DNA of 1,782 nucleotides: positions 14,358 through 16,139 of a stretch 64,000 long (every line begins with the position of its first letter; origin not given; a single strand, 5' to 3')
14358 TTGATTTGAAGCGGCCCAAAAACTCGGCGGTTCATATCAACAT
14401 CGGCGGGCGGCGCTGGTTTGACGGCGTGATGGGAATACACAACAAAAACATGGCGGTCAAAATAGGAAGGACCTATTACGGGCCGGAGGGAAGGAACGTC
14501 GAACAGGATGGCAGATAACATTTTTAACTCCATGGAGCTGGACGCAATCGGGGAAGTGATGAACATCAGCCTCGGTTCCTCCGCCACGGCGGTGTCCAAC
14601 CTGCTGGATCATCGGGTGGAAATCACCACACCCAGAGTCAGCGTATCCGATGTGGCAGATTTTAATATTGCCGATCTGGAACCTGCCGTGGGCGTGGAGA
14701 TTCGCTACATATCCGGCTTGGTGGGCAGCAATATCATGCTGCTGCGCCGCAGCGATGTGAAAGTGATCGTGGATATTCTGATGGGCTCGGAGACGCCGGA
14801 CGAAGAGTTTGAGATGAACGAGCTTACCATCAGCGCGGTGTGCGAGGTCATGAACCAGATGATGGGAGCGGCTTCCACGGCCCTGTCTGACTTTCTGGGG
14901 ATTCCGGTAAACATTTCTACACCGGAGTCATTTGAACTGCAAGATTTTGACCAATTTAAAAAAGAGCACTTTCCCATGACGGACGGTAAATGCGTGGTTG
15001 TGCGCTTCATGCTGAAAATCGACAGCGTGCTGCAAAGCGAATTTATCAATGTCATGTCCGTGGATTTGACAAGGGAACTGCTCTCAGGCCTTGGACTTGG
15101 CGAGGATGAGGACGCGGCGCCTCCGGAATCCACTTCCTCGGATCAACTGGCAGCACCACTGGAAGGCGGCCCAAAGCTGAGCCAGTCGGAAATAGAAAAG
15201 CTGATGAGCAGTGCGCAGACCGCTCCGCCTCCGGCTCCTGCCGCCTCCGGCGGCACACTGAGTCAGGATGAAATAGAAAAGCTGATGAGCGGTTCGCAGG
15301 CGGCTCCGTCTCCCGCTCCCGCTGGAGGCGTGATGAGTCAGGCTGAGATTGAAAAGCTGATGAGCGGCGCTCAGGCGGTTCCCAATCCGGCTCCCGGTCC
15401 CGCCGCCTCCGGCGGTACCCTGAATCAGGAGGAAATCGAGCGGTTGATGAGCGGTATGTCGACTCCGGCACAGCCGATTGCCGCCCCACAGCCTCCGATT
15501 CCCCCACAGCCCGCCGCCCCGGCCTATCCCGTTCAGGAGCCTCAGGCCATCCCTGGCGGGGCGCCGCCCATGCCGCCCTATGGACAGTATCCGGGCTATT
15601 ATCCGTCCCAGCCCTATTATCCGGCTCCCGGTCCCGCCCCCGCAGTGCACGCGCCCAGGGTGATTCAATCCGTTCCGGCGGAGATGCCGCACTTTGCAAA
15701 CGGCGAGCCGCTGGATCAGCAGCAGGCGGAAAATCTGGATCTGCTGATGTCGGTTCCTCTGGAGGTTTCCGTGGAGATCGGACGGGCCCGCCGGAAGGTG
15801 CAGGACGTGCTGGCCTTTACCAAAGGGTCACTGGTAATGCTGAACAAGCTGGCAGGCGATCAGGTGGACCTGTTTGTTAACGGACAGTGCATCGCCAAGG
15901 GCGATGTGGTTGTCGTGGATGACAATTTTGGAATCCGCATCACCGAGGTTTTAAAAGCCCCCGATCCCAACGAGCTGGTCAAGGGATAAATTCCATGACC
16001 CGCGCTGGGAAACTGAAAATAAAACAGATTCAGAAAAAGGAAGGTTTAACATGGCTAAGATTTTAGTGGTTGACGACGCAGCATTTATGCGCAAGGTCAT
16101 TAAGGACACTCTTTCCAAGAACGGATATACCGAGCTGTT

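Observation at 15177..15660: FliY carries four internal tandem copies of a CheY-P-docking-like peptide instead of one N-terminal copy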

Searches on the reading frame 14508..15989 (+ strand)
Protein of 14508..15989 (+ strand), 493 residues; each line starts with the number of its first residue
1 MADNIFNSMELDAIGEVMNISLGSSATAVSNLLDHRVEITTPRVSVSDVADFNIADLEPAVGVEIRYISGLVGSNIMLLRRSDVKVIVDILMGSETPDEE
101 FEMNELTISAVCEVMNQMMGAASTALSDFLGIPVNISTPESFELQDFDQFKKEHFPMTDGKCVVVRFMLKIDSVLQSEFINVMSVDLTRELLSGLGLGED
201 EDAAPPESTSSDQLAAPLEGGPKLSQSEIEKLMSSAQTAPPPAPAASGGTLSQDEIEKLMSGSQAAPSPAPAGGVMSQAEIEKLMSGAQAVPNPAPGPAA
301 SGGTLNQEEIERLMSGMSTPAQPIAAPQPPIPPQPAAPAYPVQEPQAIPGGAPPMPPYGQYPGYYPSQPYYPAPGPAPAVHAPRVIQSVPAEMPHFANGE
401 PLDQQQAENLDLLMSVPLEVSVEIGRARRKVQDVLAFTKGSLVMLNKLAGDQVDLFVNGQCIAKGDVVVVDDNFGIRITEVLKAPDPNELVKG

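Call 3: search_protein_families(library=pfam, proteins=[window:14508-15989:+], max_evalue=0.01)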
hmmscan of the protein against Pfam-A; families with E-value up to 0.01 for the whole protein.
window:14508-15989:+ (493 aa): 3 families
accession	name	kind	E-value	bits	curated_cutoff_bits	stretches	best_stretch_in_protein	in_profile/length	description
PF04509.17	CheC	-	8.5e-23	80.5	22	2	109-141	4-36/38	CheC-like family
PF01052.25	FliMN_C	-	1.2e-21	76.9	23.8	1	412-482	2-72/73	Type III flagellar switch regulator (C-ring) FliN C-term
PF13690.11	CheX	-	1.4e-06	28.7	27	1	85-145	25-76/94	Chemotaxis phosphatase CheX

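Call 6: find_homologous_proteins(query=window:14508-15989:+, max_evalue=1e-10)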
Query window:14508-15989:+ (493 aa): 7082 proteins with E <= 1e-10 among 8000 candidates; the best 120 are listed.
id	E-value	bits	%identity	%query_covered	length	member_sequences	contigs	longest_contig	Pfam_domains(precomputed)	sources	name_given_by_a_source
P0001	0.0e+0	1068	100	100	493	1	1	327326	PF13690.12,PF01052.26,PF04509.18,PF28396.1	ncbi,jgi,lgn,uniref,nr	ncbi:flagellar motor switch protein FliN [Oscillibacter sp.]|uniref:flagellar motor switch protein F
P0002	0.0e+0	1038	97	100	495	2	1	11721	PF13690.12,PF01052.26,PF04509.18,PF28396.1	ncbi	-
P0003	0.0e+0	1034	97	100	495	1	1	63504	PF13690.12,PF01052.26,PF04509.18,PF28396.1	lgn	-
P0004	0.0e+0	1029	97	100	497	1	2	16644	PF13690.12,PF01052.26,PF04509.18,PF28396.1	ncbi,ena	-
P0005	0.0e+0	1028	97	100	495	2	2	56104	PF13690.12,PF01052.26,PF04509.18,PF28396.1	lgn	-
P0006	5.9e-295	997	94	100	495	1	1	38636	PF13690.12,PF01052.26,PF04509.18,PF28396.1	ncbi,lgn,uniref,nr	ncbi:flagellar motor switch protein FliN [Oscillibacter sp.]|uniref:flagellar motor switch protein F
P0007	1.9e-294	995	86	100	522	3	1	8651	PF13690.12,PF01052.26,PF04509.18,PF28396.1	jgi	-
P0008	1.1e-289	979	91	100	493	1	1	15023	PF13690.12,PF01052.26,PF04509.18,PF28396.1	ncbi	-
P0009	8.3e-288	973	91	100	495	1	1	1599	PF13690.12,PF01052.26,PF04509.18,PF28396.1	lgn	-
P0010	3.2e-287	971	91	100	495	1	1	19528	PF13690.12,PF01052.26,PF04509.18,PF28396.1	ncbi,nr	ncbi:MAG: flagellar motor switch protein FliN [Oscillibacter sp.]|nr:flagellar motor switch protein 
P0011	4.3e-287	971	90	100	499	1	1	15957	PF13690.12,PF01052.26,PF04509.18,PF28396.1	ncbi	-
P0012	8.9e-279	943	89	100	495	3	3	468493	PF13690.12,PF01052.26,PF04509.18,PF28396.1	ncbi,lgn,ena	-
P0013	5.1e-276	934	86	100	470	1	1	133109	PF13690.12,PF01052.26,PF04509.18,PF28396.1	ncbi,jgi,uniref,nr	ncbi:flagellar motor switch protein FliN [Oscillibacter sp.]|uniref:flagellar motor switch protein F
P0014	5.7e-248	842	79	100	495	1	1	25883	PF13690.12,PF01052.26,PF04509.18,PF28396.1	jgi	jgi:flagellar motor switch protein FliN/FliY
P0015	7.4e-246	835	81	100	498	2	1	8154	PF13690.12,PF01052.26,PF04509.18,PF28396.1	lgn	-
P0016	3.5e-241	819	78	100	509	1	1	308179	PF13690.12,PF01052.26,PF04509.18,PF28396.1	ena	-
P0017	1.4e-239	814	77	100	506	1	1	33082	PF13690.12,PF01052.26,PF04509.18,PF28396.1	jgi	-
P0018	2.1e-239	813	76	100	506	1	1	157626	PF13690.12,PF01052.26,PF04509.18,PF28396.1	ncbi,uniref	ncbi:flagellar motor switch protein FliN [Oscillibacter sp.]|uniref:flagellar motor switch protein F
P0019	8.9e-239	811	77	100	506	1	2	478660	PF13690.12,PF01052.26,PF04509.18,PF28396.1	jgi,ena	-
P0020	8.1e-234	795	75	100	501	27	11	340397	PF13690.12,PF01052.26,PF04509.18,PF28396.1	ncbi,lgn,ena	-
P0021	1.1e-230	785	73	100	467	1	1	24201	PF13690.12,PF01052.26,PF04509.18,PF28396.1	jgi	-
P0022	1.2e-230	785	73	100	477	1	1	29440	PF13690.12,PF01052.26,PF04509.18,PF28396.1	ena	-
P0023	2.9e-229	780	76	100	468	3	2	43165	PF13690.12,PF01052.26,PF04509.18,PF28396.1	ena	-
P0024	2.2e-227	774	72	100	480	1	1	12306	PF13690.12,PF01052.26,PF04509.18,PF28396.1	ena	-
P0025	1.9e-225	767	90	53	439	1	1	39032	PF13690.12,PF01052.26,PF04509.18,PF28396.1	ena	-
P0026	2.2e-225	767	90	53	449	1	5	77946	PF13690.12,PF01052.26,PF04509.18,PF28396.1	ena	-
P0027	2.3e-224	764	74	100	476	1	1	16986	PF13690.12,PF01052.26,PF04509.18,PF28396.1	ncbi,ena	-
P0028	9.9e-224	762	85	55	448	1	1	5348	PF13690.12,PF01052.26,PF04509.18,PF28396.1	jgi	-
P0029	1.8e-223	761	71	100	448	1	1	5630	PF13690.12,PF01052.26,PF04509.18,PF28396.1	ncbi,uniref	ncbi:hypothetical protein SDC9_64144 [bioreactor metagenome]|uniref:Flagellar motor switch protein F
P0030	4.0e-223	760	71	100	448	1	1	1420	PF13690.12,PF01052.26,PF04509.18,PF28396.1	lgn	-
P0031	2.1e-219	748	73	98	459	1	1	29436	PF13690.12,PF01052.26,PF04509.18,PF28396.1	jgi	-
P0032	6.4e-218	743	72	100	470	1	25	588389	PF13690.12,PF01052.26,PF04509.18,PF28396.1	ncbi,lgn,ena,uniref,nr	ncbi:CheC-like family protein [anaerobic digester metagenome]|uniref:flagellar motor switch protein 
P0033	7.3e-218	742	72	100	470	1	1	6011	PF13690.12,PF01052.26,PF04509.18,PF28396.1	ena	-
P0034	1.2e-217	742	72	100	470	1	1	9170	PF13690.12,PF01052.26,PF04509.18,PF28396.1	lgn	-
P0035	2.3e-217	741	71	100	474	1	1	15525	PF13690.12,PF01052.26,PF04509.18,PF28396.1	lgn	-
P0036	2.8e-210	717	89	50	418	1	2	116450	PF13690.12,PF01052.26,PF04509.18,PF28396.1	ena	-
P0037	1.2e-200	686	71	59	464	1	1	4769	PF13690.12,PF01052.26,PF04509.18,PF28396.1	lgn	-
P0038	3.0e-199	681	59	100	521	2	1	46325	PF13690.12,PF01052.26,PF04509.18,PF28396.1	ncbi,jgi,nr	ncbi:MAG: flagellar motor switch protein FliN [Intestinimonas sp.]|jgi:flagellar motor switch protei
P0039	4.5e-194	664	71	59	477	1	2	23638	PF13690.12,PF01052.26,PF04509.18,PF28396.1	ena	-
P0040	2.5e-186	638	63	100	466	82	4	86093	PF13690.12,PF01052.26,PF04509.18,PF28396.1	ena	-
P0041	7.6e-186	637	63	100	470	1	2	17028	PF13690.12,PF01052.26,PF04509.18,PF28396.1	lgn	-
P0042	2.0e-177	609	68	58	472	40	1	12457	PF13690.12,PF01052.26,PF04509.18,PF28396.1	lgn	-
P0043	2.1e-177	609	72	53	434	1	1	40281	PF13690.12,PF01052.26,PF04509.18,PF28396.1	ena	-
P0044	1.7e-173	596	71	54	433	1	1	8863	PF13690.12,PF01052.26,PF04509.18,PF28396.1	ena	-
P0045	1.8e-173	596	71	54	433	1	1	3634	PF13690.12,PF01052.26,PF04509.18,PF28396.1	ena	-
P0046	3.3e-173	595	73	53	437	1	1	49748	PF13690.12,PF01052.26,PF04509.18,PF28396.1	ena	-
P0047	3.5e-173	595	62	100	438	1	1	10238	PF13690.12,PF01052.26,PF04509.18,PF28396.1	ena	-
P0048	8.8e-172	591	61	100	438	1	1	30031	PF13690.12,PF01052.26,PF04509.18,PF28396.1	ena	-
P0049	3.2e-171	589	61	100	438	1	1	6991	PF13690.12,PF01052.26,PF04509.18,PF28396.1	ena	-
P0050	3.7e-171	588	61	100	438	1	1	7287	PF13690.12,PF01052.26,PF04509.18,PF28396.1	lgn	-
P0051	5.4e-171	588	61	100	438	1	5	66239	PF13690.12,PF01052.26,PF04509.18,PF28396.1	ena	-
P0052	5.7e-171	588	61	100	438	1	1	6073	PF13690.12,PF01052.26,PF04509.18,PF28396.1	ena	-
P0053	6.4e-171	588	61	100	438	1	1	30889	PF13690.12,PF01052.26,PF04509.18,PF28396.1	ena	-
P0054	6.5e-171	588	61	100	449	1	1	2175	PF13690.12,PF01052.26,PF04509.18,PF28396.1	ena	-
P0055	7.0e-171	588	61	100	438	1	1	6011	PF13690.12,PF01052.26,PF04509.18,PF28396.1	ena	-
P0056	7.4e-171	587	61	100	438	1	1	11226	PF13690.12,PF01052.26,PF04509.18,PF28396.1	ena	-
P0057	7.5e-171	587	61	100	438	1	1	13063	PF13690.12,PF01052.26,PF04509.18,PF28396.1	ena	-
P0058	8.1e-171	587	61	100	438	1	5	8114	PF13690.12,PF01052.26,PF04509.18,PF28396.1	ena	-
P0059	9.0e-171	587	61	100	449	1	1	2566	PF13690.12,PF01052.26,PF04509.18,PF28396.1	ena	-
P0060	9.4e-171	587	61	100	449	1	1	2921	PF13690.12,PF01052.26,PF04509.18,PF28396.1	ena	-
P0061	9.7e-171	587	61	100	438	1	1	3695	PF13690.12,PF01052.26,PF04509.18,PF28396.1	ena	-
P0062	1.1e-170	587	61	100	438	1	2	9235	PF13690.12,PF01052.26,PF04509.18,PF28396.1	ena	-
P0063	1.1e-170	587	61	100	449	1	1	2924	PF13690.12,PF01052.26,PF04509.18,PF28396.1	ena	-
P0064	1.2e-170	587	61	100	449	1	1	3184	PF13690.12,PF01052.26,PF04509.18,PF28396.1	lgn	-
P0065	1.2e-170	587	61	100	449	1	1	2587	PF13690.12,PF01052.26,PF04509.18,PF28396.1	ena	-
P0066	1.3e-170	587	61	100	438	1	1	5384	PF13690.12,PF01052.26,PF04509.18,PF28396.1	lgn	-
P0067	1.4e-170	587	61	100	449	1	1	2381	PF13690.12,PF01052.26,PF04509.18,PF28396.1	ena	-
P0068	1.7e-170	586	61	100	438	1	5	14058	PF13690.12,PF01052.26,PF04509.18,PF28396.1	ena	-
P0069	1.9e-170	586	61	100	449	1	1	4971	PF13690.12,PF01052.26,PF04509.18,PF28396.1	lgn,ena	-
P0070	2.3e-170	586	61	100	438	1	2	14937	PF13690.12,PF01052.26,PF04509.18,PF28396.1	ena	-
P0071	2.5e-170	586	61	100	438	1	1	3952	PF13690.12,PF01052.26,PF04509.18,PF28396.1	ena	-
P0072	2.8e-170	586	61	100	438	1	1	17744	PF13690.12,PF01052.26,PF04509.18,PF28396.1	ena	-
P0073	2.9e-170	585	61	100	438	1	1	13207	PF13690.12,PF01052.26,PF04509.18,PF28396.1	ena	-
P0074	3.0e-170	585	61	100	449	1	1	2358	PF13690.12,PF01052.26,PF04509.18,PF28396.1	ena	-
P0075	3.6e-170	585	61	100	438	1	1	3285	PF13690.12,PF01052.26,PF04509.18,PF28396.1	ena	-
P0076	3.6e-170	585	61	100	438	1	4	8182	PF13690.12,PF01052.26,PF04509.18,PF28396.1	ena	-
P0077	4.6e-170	585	61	100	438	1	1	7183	PF13690.12,PF01052.26,PF04509.18,PF28396.1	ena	-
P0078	5.1e-170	585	61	100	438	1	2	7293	PF13690.12,PF01052.26,PF04509.18,PF28396.1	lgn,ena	-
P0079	6.3e-170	584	72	52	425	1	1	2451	PF13690.12,PF01052.26,PF04509.18,PF28396.1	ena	-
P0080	6.7e-170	584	61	100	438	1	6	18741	PF13690.12,PF01052.26,PF04509.18,PF28396.1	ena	-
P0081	1.8e-169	583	71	53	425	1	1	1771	PF13690.12,PF01052.26,PF04509.18,PF28396.1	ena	-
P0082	2.2e-169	583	61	100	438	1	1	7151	PF13690.12,PF01052.26,PF04509.18,PF28396.1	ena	-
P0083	2.4e-169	582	61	100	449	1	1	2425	PF13690.12,PF01052.26,PF04509.18,PF28396.1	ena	-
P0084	2.5e-169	582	60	100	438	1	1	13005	PF13690.12,PF01052.26,PF04509.18,PF28396.1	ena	-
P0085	3.2e-169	582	61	100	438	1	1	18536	PF13690.12,PF01052.26,PF04509.18,PF28396.1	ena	-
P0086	5.7e-169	581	60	100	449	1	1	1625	PF13690.12,PF01052.26,PF04509.18,PF28396.1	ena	-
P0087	3.5e-167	575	56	100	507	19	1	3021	PF13690.12,PF01052.26,PF04509.18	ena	-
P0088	6.7e-167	574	60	100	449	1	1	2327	PF13690.12,PF01052.26,PF04509.18,PF28396.1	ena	-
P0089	2.0e-166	573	64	60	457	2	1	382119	PF13690.12,PF01052.26,PF04509.18,PF28396.1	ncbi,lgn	-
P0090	3.5e-166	572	61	100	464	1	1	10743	PF13690.12,PF01052.26,PF04509.18,PF28396.1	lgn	-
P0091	4.5e-166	572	58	98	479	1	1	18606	PF13690.12,PF01052.26,PF04509.18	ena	-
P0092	1.6e-165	570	65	56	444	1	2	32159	PF13690.12,PF01052.26,PF04509.18,PF28396.1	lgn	-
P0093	6.9e-165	568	62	58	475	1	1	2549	PF13690.12,PF01052.26,PF04509.18,PF28396.1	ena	-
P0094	3.8e-164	565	62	57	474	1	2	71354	PF13690.12,PF01052.26,PF04509.18,PF28396.1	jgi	-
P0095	4.5e-164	565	56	64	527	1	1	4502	PF13690.12,PF01052.26,PF04509.18,PF28396.1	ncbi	-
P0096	5.8e-164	565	72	48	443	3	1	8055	PF13690.12,PF01052.26,PF04509.18,PF28396.1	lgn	-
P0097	6.0e-164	565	61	64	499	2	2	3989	PF13690.12,PF01052.26,PF04509.18,PF28396.1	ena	-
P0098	1.2e-163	564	54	100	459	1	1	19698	PF13690.12,PF01052.26,PF04509.18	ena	-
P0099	1.4e-163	563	59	100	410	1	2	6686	PF13690.12,PF01052.26,PF04509.18,PF28396.1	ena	-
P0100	1.5e-163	563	69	53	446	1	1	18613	PF13690.12,PF01052.26,PF04509.18,PF28396.1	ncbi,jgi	-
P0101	1.9e-163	563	59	100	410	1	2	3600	PF13690.12,PF01052.26,PF04509.18,PF28396.1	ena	-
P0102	3.7e-163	562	50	99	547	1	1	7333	PF13690.12,PF01052.26,PF04509.18,PF28396.1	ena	-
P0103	4.0e-163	562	59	100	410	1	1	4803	PF13690.12,PF01052.26,PF04509.18,PF28396.1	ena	-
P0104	4.8e-163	562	59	100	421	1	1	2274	PF13690.12,PF01052.26,PF04509.18,PF28396.1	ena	-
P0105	1.4e-161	557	58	100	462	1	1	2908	PF13690.12,PF01052.26,PF04509.18,PF28396.1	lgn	-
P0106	1.3e-160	554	59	58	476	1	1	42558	PF13690.12,PF01052.26,PF04509.18,PF28396.1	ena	-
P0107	2.3e-160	553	53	99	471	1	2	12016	PF01052.26,PF04509.18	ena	-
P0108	4.4e-160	552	56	63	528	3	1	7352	PF13690.12,PF01052.26,PF04509.18,PF02885.23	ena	-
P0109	4.8e-160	552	56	100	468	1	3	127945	PF13690.12,PF01052.26,PF04509.18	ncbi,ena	ncbi:flagellar motor switch protein FliN [Lawsonibacter asaccharolyticus]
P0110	6.6e-160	551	52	99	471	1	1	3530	PF01052.26,PF04509.18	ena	-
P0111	7.5e-160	551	56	100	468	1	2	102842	PF13690.12,PF01052.26,PF04509.18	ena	-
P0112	1.1e-158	547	58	100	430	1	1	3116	PF13690.12,PF01052.26,PF04509.18,PF28396.1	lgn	-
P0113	1.2e-158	547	55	99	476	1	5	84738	PF13690.12,PF01052.26,PF04509.18,PF28396.1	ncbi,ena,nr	ncbi:MAG: flagellar motor switch protein FliN [Oscillospiraceae bacterium]|nr:flagellar motor switch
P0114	1.4e-158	547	55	100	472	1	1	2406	PF13690.12,PF01052.26,PF04509.18,PF02095.22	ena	-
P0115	4.0e-158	546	54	99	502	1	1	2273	PF13690.12,PF01052.26,PF04509.18,PF28396.1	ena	-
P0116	5.0e-158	545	54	100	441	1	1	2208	PF13690.12,PF01052.26,PF04509.18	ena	-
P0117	7.2e-158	545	57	100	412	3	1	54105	PF13690.12,PF01052.26,PF04509.18,PF28396.1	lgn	-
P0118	9.7e-158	544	55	99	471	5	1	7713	PF13690.12,PF01052.26,PF04509.18,PF28396.1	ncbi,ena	-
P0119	1.0e-157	544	56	100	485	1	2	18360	PF13690.12,PF01052.26,PF04509.18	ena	-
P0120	1.1e-157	544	61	64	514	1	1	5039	PF20104.5,PF13690.12,PF01052.26,PF04509.18,PF28396.1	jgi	-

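Call 9: search_protein_families(library=ncbifam, proteins=[window:14508-15989:+], max_evalue=1)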
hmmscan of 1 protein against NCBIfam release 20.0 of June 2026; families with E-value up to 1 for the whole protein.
window:14508-15989:+ (493 aa): 15 families
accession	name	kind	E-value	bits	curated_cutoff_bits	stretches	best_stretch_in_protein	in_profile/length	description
NF005995.1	PRK08119.1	equivalog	2.3e-89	300.5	218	2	4-211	32-238/376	flagellar motor switch phosphatase FliY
NF005275.1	PRK06782.1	equivalog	1.9e-62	211.7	681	2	3-204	4-201/516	flagellar motor switch protein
TIGR02480.1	fliN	equivalog_domain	2.3e-27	94.7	84.05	1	409-483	1-75/77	flagellar motor switch protein FliN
NF006272.1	PRK08432.1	equivalog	8.6e-24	84.5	219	2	402-481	184-263/274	flagellar motor switch protein FliY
NF041093.1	CheC_Thtogales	equivalog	2e-19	70.3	250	1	7-140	4-139/201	CheY-P phosphatase CheC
NF006273.1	PRK08433.1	equivalog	1.7e-15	57.2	114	1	407-484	12-89/100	flagellar motor switch protein FliN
TIGR02551.1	SpaO_YscQ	equivalog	2.1e-13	50.9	100.8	1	394-480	213-299/300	type III secretion system cytoplasmic ring protein SctQ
TIGR01397.1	fliM_switch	equivalog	9e-09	34.9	219.6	1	405-482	241-319/320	flagellar motor switch protein FliM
NF005277.0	PRK06789.1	equivalog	1.4e-08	34.6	81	1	415-481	6-72/74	flagellar motor switch protein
NF005276.0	PRK06788.1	equivalog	3.5e-08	33.5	98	1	404-481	22-99/119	flagellar motor switch protein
NF041094.1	CheX_Thtogales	equivalog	1.6e-06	28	280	2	70-145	51-122/152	CheY-P phosphatase CheX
NF005956.0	PRK08035.1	equivalog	2.7e-05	23.5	230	1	412-480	247-315/323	YscQ/HrcQ family type III secretion apparatus protein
NF004605.0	PRK05933.1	equivalog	6.5e-05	22.1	536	1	418-481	308-372/372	type III secretion system protein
NF006018.0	PRK08158.1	equivalog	8.4e-05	21.7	223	1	400-482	214-296/303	YscQ/HrcQ family type III secretion apparatus protein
NF007307.0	PRK09791.1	equivalog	0.041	13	336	1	63-195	124-256/302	LysR family transcriptional regulator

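Call 26: search_protein_representatives(protein=window:14508-15989:+)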
Query: 493 residues. Proteins with E-value up to 0.001 (for the whole library): 14237; up to 1e-10: 6344; up to 1e-30: 624. The best 150 are listed.
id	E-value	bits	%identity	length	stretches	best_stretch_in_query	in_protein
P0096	1.9e-164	564.7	69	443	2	1-243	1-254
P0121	6.8e-149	513.4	81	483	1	1-308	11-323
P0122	1.8e-138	479.0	56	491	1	3-488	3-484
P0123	1.9e-138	478.9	56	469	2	1-299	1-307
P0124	7.1e-125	434.2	57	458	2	5-321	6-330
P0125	5.2e-112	391.8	52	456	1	1-483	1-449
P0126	1.7e-111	390.1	53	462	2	1-245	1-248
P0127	5.0e-107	375.3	47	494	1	3-485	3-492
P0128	1.1e-105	370.9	49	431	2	2-263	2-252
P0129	1.4e-105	370.6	50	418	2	1-239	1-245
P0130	2.7e-105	369.6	55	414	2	4-247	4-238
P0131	8.1e-105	368.1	57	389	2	4-288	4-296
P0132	4.9e-101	355.6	54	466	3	5-217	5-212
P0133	7.4e-99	348.4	61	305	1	1-300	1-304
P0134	3.3e-98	346.3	49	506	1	5-483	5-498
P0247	2.2e-60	221.5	40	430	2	7-207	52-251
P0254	4.8e-59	217.1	39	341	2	6-211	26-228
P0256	5.3e-59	217.0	42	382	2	7-194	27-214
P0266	1.2e-57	212.6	41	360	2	6-208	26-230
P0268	3.0e-57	211.2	41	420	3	6-216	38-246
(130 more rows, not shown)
